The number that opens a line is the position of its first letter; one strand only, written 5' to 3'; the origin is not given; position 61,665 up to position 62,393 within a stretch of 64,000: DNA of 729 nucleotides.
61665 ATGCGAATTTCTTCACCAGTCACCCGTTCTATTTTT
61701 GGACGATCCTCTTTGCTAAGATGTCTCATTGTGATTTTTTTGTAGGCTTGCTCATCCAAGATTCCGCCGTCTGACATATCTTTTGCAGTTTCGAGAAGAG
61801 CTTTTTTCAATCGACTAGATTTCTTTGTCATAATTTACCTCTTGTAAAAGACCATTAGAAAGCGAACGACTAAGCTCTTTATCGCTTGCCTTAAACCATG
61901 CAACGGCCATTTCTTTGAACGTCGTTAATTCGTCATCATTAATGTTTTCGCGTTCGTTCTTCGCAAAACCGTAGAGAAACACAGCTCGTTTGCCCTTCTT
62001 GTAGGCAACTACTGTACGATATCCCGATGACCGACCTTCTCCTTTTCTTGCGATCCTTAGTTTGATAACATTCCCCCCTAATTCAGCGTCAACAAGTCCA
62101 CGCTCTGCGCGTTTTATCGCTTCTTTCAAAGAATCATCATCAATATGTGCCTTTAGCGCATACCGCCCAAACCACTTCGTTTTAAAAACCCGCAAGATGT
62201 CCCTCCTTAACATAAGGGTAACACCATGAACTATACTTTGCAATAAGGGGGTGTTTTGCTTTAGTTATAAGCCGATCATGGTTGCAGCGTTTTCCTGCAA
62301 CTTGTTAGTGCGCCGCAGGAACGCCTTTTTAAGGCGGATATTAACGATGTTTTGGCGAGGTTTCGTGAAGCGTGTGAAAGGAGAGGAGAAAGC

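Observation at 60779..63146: Toxin-antitoxin cassette sits between ~511-bp direct repeats made from the 3' end of a TPR gene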

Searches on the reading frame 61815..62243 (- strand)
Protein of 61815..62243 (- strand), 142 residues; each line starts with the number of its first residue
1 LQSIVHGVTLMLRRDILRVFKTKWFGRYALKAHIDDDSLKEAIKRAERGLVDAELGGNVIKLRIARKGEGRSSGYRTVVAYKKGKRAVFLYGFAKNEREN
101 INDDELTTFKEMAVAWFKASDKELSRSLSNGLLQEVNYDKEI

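Call 5: search_protein_families(library=pfam, proteins=[window:61815-62243:-], max_evalue=0.01)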
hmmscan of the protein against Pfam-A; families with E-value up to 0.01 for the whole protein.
window:61815-62243:- (142 aa): 1 family
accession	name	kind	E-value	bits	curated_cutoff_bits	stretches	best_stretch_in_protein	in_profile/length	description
PF06296.18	RelE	-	1.1e-44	151.9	27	1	18-136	2-120/120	RelE toxin of RelE / RelB toxin-antitoxin system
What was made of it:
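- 61815..62195 (-): Toxin gene, 126 aa, TTG start. RelE superfamily, PF06296, HigB2-like. PF06296 at E 1.1e-44, covering model positions 2-120 of 120 (call 5).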

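Call 6: search_protein_families(library=ncbifam, proteins=[window:61815-62243:-], max_evalue=0.01)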
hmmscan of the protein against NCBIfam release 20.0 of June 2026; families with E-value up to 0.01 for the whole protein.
window:61815-62243:- (142 aa): 0 families

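Call 17: find_homologous_proteins(query=window:61815-62195:-, max_evalue=1e-10)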
Query window:61815-62195:- (126 aa): 1228 proteins with E <= 1e-10 among 1254 candidates; the best 120 are listed.
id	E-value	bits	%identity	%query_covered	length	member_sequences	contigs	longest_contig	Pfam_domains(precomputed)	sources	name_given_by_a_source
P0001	1.2e-70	253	94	99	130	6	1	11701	PF06296.19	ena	-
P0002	1.9e-67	243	91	100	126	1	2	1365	PF06296.19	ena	-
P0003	1.5e-61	224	87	94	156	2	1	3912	PF06296.19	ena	-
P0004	6.2e-61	222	84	100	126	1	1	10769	PF06296.19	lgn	-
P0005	5.4e-60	219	81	100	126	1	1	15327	PF06296.19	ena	-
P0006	5.5e-57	209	75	99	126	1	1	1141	PF06296.19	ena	-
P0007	6.5e-57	209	78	95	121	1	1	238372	PF06296.19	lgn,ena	-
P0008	1.5e-56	207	80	97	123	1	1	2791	PF06296.19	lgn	-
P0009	8.4e-56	205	79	100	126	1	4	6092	PF06296.19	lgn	-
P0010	1.5e-55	204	76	98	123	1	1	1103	PF06296.19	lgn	-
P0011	3.4e-55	203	77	98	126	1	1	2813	PF06296.19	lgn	-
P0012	6.8e-55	202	77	98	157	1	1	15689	PF06296.19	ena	-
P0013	1.9e-53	197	73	98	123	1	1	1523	PF06296.19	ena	-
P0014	3.2e-52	194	71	98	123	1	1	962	PF06296.19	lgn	-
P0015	3.8e-52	193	72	98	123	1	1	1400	PF06296.19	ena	-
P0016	4.4e-52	193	73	98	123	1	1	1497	PF06296.19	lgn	-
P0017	6.3e-52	193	71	98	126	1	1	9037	PF06296.19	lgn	-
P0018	8.4e-52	192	71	98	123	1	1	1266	PF06296.19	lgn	-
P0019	2.2e-51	191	74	98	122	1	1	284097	PF06296.19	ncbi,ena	-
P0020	2.6e-51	191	73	95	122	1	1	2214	PF06296.19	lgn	-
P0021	1.2e-50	188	70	98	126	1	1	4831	PF06296.19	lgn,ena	-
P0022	2.0e-50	188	67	100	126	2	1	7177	PF06296.19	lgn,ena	-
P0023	2.7e-50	187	70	98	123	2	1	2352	PF06296.19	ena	-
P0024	5.9e-50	186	69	96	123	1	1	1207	PF06296.19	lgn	-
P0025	6.1e-50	186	75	99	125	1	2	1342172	PF06296.19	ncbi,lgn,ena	-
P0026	7.3e-50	186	71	98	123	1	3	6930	PF06296.19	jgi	jgi:hypothetical protein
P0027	6.8e-49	183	67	100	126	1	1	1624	PF06296.19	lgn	-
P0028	3.3e-48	181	67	98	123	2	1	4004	PF06296.19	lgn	-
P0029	3.8e-48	180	68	96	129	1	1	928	PF06296.19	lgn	-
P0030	7.3e-48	179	65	99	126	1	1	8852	PF06296.19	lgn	-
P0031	2.3e-47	178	65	100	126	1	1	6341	PF06296.19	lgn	-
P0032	3.7e-47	177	67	97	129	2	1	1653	PF06296.19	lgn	-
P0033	4.0e-47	177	68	99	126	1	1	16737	PF06296.19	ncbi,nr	ncbi:MAG: type II toxin-antitoxin system RelE/ParE family toxin [Parachlamydia sp.]|nr:type II toxin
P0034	7.2e-47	176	66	99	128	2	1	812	PF06296.19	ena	-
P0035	7.7e-47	176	71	89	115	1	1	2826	PF06296.19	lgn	-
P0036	9.6e-47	176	63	99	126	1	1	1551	PF06296.19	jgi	jgi:hypothetical protein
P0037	9.8e-47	176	67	98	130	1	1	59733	PF06296.19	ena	-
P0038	1.0e-46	176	65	98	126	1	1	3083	PF06296.19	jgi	jgi:hypothetical protein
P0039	1.2e-46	175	66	97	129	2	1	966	PF06296.19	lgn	-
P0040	2.5e-46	174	75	87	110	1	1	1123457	PF06296.19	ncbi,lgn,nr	ncbi:hypothetical protein PARA125_000753 [Parachlamydia sp. AcF125]|nr:hypothetical protein [Parachl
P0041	3.5e-46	174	63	98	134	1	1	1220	PF06296.19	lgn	-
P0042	5.0e-46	174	67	98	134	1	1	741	PF06296.19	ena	-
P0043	5.6e-46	173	62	99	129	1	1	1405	PF06296.19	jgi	jgi:hypothetical protein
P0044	7.1e-46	173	64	98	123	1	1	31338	PF06296.19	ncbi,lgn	-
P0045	8.0e-46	173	64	98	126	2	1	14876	PF06296.19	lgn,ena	-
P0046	9.2e-46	173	64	98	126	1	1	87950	PF06296.19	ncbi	ncbi:MAG: type II toxin-antitoxin system RelE/ParE family toxin [Pseudomonadota bacterium]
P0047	9.3e-46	173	63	98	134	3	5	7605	PF06296.19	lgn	-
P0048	9.6e-46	173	62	98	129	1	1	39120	PF06296.19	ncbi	-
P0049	9.8e-46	173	63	98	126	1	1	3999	PF06296.19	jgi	-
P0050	1.1e-45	172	61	98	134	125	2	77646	PF06296.19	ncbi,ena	-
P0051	2.8e-45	171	62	98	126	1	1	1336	PF06296.19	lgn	-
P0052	5.4e-45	170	63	99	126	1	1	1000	PF06296.19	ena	-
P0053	6.0e-45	170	62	99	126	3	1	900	PF06296.19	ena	-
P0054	6.1e-45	170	61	98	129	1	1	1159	PF06296.19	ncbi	-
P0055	8.4e-45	170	62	96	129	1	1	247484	PF06296.19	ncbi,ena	-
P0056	1.0e-44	169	61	99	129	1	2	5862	PF06296.19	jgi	jgi:hypothetical protein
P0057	1.4e-44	169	64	96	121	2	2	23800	PF06296.19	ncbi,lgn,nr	ncbi:MAG: type II toxin-antitoxin system RelE/ParE family toxin [Syntrophales bacterium]|nr:type II 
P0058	1.5e-44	169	63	98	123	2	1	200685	PF06296.19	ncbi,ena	-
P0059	1.5e-44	169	62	99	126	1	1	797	PF06296.19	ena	-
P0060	3.6e-44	168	62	99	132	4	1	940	PF06296.19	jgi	jgi:hypothetical protein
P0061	3.6e-44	168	63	98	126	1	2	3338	PF06296.19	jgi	-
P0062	4.4e-44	167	61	98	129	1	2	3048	PF06296.19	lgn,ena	-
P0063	4.6e-44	167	62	98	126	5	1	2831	PF06296.19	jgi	-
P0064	5.4e-44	167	61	98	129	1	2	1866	PF06296.19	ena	-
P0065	5.8e-44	167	60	99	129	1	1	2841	PF06296.19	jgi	jgi:hypothetical protein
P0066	7.7e-44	166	64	96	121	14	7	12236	PF06296.19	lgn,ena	-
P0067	8.8e-44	166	62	99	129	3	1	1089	PF06296.19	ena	-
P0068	9.0e-44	166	60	98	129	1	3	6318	PF06296.19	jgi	jgi:hypothetical protein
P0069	1.0e-43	166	64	100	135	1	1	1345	PF06296.19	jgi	jgi:hypothetical protein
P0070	1.0e-43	166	63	94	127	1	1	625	PF06296.19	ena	-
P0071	1.1e-43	166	62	97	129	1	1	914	PF06296.19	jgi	jgi:hypothetical protein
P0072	1.1e-43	166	62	96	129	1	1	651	PF06296.19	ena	-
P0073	1.1e-43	166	60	98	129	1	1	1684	PF06296.19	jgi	jgi:hypothetical protein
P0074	1.3e-43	166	62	100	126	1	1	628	PF06296.19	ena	-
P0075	1.4e-43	166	64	97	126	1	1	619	PF06296.19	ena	-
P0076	1.6e-43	165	64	92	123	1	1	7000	PF06296.19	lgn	-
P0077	1.8e-43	165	63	96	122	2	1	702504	PF06296.19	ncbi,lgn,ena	-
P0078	1.9e-43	165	59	97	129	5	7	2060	PF06296.19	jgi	-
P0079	1.9e-43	165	62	99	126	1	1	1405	PF06296.19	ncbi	-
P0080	2.2e-43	165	62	98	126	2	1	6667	PF06296.19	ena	-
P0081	2.7e-43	165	60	98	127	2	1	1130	PF06296.19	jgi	jgi:hypothetical protein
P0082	4.0e-43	164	61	97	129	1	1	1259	PF06296.19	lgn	-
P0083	4.7e-43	164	62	99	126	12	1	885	PF06296.19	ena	-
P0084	5.0e-43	164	62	98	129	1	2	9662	PF06296.19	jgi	jgi:hypothetical protein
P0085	5.1e-43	164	62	97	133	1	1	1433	PF06296.19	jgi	jgi:hypothetical protein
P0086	5.4e-43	164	63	99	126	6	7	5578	PF06296.19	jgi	jgi:hypothetical protein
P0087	5.8e-43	164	61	99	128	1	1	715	PF06296.19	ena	-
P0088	5.8e-43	164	62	98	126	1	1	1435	PF06296.19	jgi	-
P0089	5.9e-43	164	62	98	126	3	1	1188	PF06296.19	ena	-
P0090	6.8e-43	163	60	98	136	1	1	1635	PF06296.19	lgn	-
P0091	7.5e-43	163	64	96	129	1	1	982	PF06296.19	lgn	-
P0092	7.5e-43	163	60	98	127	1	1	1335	PF06296.19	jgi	jgi:hypothetical protein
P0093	7.8e-43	163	59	99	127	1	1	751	PF06296.19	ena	-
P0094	7.9e-43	163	63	99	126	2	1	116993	PF06296.19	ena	-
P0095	8.0e-43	163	63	95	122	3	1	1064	PF06296.19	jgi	jgi:hypothetical protein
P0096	9.4e-43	163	62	96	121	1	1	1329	PF06296.19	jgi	-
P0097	1.1e-42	163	60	96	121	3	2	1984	PF06296.19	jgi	jgi:hypothetical protein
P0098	1.2e-42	163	61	98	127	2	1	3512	PF06296.19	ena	-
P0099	1.3e-42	163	63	98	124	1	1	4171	PF06296.19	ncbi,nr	ncbi:MAG: type II toxin-antitoxin system RelE/ParE family toxin [Deltaproteobacteria bacterium]|nr:t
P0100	1.5e-42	162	62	95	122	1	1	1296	PF06296.19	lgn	-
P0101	1.5e-42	162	61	98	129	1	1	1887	PF06296.19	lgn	-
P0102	1.7e-42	162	63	95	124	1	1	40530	PF06296.19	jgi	jgi:hypothetical protein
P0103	1.8e-42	162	61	97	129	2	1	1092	PF06296.19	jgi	jgi:hypothetical protein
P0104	1.8e-42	162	63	96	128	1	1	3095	PF06296.19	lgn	-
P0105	1.9e-42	162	60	99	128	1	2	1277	PF06296.19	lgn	-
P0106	1.9e-42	162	62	99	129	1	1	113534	PF06296.19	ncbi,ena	-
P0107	1.9e-42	162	60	98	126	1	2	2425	PF06296.19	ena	-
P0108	2.0e-42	162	62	99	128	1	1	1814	PF06296.19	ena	-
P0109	2.0e-42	162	59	99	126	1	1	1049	PF06296.19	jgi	jgi:hypothetical protein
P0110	2.1e-42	162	65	95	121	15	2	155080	PF06296.19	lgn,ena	-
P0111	2.2e-42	162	59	98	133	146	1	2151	PF06296.19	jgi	jgi:hypothetical protein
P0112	2.2e-42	162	61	96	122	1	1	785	PF06296.19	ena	-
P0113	2.2e-42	162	62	98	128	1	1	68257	PF06296.19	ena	-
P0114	2.3e-42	162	61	97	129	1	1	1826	PF06296.19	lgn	-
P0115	2.4e-42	162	61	98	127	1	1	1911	PF06296.19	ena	-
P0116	2.5e-42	162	60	98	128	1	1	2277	PF06296.19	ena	-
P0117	2.5e-42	162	61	98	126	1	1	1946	PF06296.19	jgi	jgi:hypothetical protein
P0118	2.7e-42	162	60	98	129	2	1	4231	PF06296.19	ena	-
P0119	2.7e-42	161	60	98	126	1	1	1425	PF06296.19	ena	-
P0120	2.7e-42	161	60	99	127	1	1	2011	PF06296.19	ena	-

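Call 18: find_encoding_contigs(protein=P0001, flank=8000, max_places=6)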
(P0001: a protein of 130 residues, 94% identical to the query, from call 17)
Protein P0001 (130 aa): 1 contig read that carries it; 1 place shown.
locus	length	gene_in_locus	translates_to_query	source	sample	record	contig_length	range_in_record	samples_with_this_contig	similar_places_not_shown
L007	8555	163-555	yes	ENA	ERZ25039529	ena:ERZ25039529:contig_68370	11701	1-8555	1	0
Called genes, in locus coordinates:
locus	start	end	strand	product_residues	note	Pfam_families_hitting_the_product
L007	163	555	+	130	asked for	PF06296:RelE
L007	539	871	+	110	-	PF13560:HTH_31 (weak), PF01381:HTH_3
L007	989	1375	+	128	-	PF02954:HTH_8 (weak)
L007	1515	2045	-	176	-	-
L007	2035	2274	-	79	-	-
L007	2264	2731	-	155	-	-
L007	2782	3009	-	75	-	-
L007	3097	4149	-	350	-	PF01807:Zn_ribbon_DnaG (weak)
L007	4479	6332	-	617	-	PF06048:DUF927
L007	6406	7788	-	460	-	PF00270:DEAD (weak), PF04851:ResIII, PF00271:Helicase_C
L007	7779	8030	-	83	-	-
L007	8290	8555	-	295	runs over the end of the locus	-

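Call 19: find_encoding_contigs(protein=P0004, flank=8000, max_places=4)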
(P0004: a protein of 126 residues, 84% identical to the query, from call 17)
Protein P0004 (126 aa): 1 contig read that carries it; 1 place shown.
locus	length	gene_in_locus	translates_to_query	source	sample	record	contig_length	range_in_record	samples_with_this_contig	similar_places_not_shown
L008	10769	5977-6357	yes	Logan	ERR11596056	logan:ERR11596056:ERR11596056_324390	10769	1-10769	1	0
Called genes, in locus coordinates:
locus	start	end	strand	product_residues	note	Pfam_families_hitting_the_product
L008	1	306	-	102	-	?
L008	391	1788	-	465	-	PF00270:DEAD, PF04851:ResIII, PF00271:Helicase_C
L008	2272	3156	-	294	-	-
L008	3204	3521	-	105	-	-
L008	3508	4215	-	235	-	PF10609:ParA (weak), PF01656:CbiA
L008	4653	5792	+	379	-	PF00589:Phage_integrase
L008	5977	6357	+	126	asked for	PF06296:RelE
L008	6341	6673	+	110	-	PF13560:HTH_31 (weak), PF01381:HTH_3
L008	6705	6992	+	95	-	-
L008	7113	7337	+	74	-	-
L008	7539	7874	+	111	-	-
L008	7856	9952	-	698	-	PF18857:LPD38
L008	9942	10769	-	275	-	?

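Call 20: find_encoding_contigs(protein=P0005, flank=8000, max_places=4)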
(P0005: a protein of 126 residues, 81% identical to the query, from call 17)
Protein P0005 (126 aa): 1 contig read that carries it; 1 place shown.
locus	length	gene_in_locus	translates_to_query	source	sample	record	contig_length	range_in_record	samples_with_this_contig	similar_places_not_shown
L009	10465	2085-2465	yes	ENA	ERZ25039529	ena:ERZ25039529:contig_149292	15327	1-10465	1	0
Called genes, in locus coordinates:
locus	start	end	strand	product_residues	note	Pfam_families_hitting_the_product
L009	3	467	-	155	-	?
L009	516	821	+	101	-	-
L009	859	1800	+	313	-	PF00589:Phage_integrase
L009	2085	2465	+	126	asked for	PF06296:RelE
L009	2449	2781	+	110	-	PF13560:HTH_31 (weak), PF01381:HTH_3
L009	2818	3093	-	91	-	-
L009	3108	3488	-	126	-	-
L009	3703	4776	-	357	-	-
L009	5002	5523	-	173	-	-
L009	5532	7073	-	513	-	-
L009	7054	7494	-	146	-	PF16677:GP3_package (weak)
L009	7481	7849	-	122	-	-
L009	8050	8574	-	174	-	-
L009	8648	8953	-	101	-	-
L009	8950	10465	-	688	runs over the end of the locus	PF08706:D5_N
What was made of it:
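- The integrase-then-pair arrangement also occurs in L008 and L009 (calls 19, 20).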

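Call 34: search_solved_structures(query=window:61815-62195:-, max_evalue=1, show_alignments=1)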
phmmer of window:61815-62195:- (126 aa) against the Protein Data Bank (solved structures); distinct sequences matched with E-value up to 1: 5.
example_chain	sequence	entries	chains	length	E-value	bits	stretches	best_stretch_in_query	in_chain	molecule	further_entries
5ja9_C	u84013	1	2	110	0.0011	22.3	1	40-100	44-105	Toxin HigB-2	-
5ja8_A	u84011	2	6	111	0.0012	22.2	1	40-100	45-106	Toxin HigB-2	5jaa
8a0x_C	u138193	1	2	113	0.0012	22.2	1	41-100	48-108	Toxin HigB-2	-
5mje_A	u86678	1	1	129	0.0017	21.8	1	40-100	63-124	Cytotoxic translational repressor of toxin-antitoxin stability system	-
9tv9_C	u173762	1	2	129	0.0019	21.6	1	40-100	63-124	Toxin HigB-2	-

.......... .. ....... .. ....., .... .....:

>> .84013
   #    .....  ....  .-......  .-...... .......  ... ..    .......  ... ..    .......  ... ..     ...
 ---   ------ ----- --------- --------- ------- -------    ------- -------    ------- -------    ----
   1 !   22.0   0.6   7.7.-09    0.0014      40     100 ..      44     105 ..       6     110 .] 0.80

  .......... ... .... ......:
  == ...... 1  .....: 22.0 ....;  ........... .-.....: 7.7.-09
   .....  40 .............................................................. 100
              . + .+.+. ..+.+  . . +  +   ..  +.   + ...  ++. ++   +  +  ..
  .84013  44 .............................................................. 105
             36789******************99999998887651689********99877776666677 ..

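Call 46: find_related_loci(query=window:61815-62195:-, collection=viral_contigs, flank=6000)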
Query window:61815-62195:- (126 aa) in viral_contigs; peptide patterns used: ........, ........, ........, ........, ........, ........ (x = any residue, [..] = any of these).
28 stretches matched a pattern; 2 encode a relative of the query (tblastn E <= 1e-3); 2 distinct loci.
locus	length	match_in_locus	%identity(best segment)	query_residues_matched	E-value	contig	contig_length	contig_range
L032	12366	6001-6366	62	1-122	2e-50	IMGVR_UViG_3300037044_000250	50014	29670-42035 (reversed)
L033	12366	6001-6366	45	2-123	1e-31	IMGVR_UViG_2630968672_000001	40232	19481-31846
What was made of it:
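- Tried and rejected: A search of IMG/VR viral contigs with the toxin found only distant relatives at 62% and 45% identity (call 46).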

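Call 51: search_dna_similar(query=L008:4653-5792:+, collection=plasmids, mode=protein, max_rows=8, max_evalue=0.00001)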
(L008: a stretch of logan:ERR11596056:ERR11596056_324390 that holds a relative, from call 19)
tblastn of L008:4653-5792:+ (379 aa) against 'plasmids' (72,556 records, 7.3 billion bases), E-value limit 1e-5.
Records with a match: 2269; places in all: 2579; records where one place covers at least 80% of the query: 1152.
Best place of each record, by identity: <60% 2269.
By first word of the organism name: Rhizobium 222; Agrobacterium 217; Sinorhizobium 165; Pseudomonas 162; Pseudosulfitobacter 134; Xanthomonas 120; Rhodococcus 90; Streptomyces 84; Piscirickettsia 78; Bradyrhizobium 58; and 184 more.
By predicted mobility (MOB-suite, as given by PLSDB): non-mobilizable 1071; conjugative 924; mobilizable 274.
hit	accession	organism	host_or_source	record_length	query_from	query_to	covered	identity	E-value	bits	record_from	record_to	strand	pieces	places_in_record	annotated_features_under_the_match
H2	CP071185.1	Alicyclobacillus curvatus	water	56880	24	363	90%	34.4%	3e-44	171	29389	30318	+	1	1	tyrosine-type recombinase/integrase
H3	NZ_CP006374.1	Aureimonas sp. AU20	-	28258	26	362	89%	33.3%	3e-31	132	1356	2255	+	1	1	site-specific integrase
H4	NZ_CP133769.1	Paenibacillus polymyxa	soybean,single cell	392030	13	363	93%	31.8%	1e-43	169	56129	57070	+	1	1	site-specific integrase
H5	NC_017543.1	Paenibacillus polymyxa M1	-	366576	13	363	93%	31.5%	4e-43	167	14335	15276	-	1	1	site-specific integrase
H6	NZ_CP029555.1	Chromobacterium phragmitis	bacterial culture,tidal marsh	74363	29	363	88%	33.0%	8e-31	131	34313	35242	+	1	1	tyrosine-type recombinase/integrase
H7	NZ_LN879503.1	Candidatus Protochlamydia naegleriophila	Naegleria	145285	62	364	80%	36.5%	4e-56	205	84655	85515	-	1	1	site-specific integrase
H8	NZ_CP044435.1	Alicyclobacillus sp. TC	cell culture,acidic hot spring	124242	66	363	79%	37.1%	3e-47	179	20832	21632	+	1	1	site-specific integrase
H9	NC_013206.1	Alicyclobacillus acidocaldarius subsp. acidocaldarius DSM ...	-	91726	50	363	83%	35.1%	2e-50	189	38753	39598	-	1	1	site-specific integrase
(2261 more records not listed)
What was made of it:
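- The L008 integrase has its best E-value hit on a Protochlamydia naegleriophila plasmid (call 51).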

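Call 52: search_dna_similar(query=window:61815-62195:-, collection=plasmids, mode=protein, max_rows=8, max_evalue=0.00001)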
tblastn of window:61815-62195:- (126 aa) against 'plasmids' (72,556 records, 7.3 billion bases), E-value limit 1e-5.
Records with a match: 254; places in all: 264; records where one place covers at least 80% of the query: 236.
Best place of each record, by identity: <60% 254.
By first word of the organism name: Sinorhizobium 51; Piscirickettsia 39; Rhizobium 25; Coxiella 19; Agrobacterium 10; Moellerella 8; Shinella 6; Mesorhizobium 6; Providencia 6; Pseudomonas 5; and 46 more.
By predicted mobility (MOB-suite, as given by PLSDB): non-mobilizable 123; conjugative 101; mobilizable 30.
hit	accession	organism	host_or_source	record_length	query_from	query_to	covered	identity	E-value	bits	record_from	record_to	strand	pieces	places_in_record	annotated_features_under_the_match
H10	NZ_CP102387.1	Sphingopyxis sp. DBS4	soil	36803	1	125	99%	53.6%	2e-38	143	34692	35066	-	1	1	type II toxin-antitoxin system RelE/ParE family toxin | helix-turn-helix domain-containing protein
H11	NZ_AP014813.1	Methylorubrum populi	-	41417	1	125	99%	53.6%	8e-38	141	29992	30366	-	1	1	type II toxin-antitoxin system RelE/ParE family toxin | helix-turn-helix domain-containing protein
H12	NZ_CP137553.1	Halomonas sp. Bachu 37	soil,pure culture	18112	1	121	96%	52.9%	5e-36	136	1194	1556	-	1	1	type II toxin-antitoxin system RelE/ParE family toxin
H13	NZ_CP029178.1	Acidibrevibacterium fodinaquatile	cell culture,acidic mine water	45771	1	120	95%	51.7%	2e-32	126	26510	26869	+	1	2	type II toxin-antitoxin system RelE/ParE family toxin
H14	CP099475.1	Roseomonas mucosa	Human skin,single cell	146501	1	124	98%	49.2%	4e-34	131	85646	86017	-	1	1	type II toxin-antitoxin system RelE/ParE family toxin | DNA-binding transcriptional regulator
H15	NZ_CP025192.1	Roseomonas mucosa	Homo sapiens,clinical, human skin, ...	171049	1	124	98%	49.2%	4e-34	131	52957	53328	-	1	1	type II toxin-antitoxin system RelE/ParE family toxin | DNA-binding transcriptional regulator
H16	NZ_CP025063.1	Roseomonas mucosa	Homo sapiens,Clinical, healthy, human ...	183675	1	124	98%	49.2%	4e-34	131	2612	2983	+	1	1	type II toxin-antitoxin system RelE/ParE family toxin | DNA-binding transcriptional regulator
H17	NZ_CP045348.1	Labrenzia sp. THAF187b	pure culture,Surface of a polyethylene ...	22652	1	125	99%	48.8%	3e-33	128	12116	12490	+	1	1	type II toxin-antitoxin system RelE/ParE family toxin | helix-turn-helix domain-containing protein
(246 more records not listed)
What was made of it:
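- Closest known: Coxiella burnetii QpH1 ToxP/AntitoxP. Same: Coxiella plasmids are among the 254 plasmid records that match this toxin (call 52).
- Closest known: Coxiella burnetii QpH1 ToxP/AntitoxP. Different: Identity to the plasmid hits is below 60% (call 52).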

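Call 77: search_protein_families(library=padloc, proteins=[window:61815-62195:-], max_evalue=0.001)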
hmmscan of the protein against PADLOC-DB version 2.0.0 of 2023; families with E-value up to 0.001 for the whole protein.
window:61815-62195:- (126 aa): 0 families

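Call 78: search_protein_families(library=phrogs, proteins=[window:61815-62195:-], max_evalue=0.001)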
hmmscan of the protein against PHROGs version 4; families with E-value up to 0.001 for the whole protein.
window:61815-62195:- (126 aa): 1 family
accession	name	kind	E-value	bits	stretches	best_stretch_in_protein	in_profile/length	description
phrog_5869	-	unknown function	1.2e-13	52.1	1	1-103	2-107/110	-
